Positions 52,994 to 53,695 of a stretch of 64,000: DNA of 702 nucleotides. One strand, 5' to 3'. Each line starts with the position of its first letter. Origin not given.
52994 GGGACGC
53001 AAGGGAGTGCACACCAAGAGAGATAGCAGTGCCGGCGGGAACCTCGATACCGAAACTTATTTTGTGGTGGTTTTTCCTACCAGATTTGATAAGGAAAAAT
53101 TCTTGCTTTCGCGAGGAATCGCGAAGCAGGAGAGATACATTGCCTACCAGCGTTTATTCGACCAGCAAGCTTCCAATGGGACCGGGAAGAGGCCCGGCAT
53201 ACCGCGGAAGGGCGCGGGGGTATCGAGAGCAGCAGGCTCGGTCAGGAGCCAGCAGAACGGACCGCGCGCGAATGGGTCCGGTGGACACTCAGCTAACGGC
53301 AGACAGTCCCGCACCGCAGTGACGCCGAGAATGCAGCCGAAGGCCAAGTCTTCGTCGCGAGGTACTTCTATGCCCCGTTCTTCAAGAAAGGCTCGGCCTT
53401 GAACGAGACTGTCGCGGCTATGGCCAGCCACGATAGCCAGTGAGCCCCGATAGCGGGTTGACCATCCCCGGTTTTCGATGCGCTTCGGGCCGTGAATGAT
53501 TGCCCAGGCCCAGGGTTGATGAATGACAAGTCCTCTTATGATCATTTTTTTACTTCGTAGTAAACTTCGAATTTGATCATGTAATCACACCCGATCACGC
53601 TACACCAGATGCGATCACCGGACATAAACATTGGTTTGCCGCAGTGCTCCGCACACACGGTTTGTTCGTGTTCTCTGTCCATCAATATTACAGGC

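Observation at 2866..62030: Conserved 16-nt hairpin-capable motif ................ at six gene junctions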

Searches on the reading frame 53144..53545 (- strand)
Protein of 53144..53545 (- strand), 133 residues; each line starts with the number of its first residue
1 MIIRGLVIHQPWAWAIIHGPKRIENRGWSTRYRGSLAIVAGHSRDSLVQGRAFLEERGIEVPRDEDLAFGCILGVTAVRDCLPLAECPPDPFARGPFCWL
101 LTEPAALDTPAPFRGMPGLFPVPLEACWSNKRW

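Call 6: search_protein_families(library=phrogs, proteins=[window:53144-53545:-], max_evalue=0.001)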
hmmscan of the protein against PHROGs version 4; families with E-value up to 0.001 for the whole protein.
window:53144-53545:- (133 aa): 1 family
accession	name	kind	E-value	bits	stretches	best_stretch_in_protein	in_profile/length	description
phrog_3193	-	unknown function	7.3e-31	108.6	1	6-126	88-210/269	-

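Call 26: search_protein_families(library=pfam, proteins=[window:53144-53545:-], max_evalue=0.01)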
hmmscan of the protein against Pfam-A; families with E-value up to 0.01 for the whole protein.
window:53144-53545:- (133 aa): 1 family
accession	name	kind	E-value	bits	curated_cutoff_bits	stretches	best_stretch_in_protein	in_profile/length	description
PF04266.20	ASCH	-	4.1e-05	24.7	21.2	1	8-70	3-42/103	ASCH domain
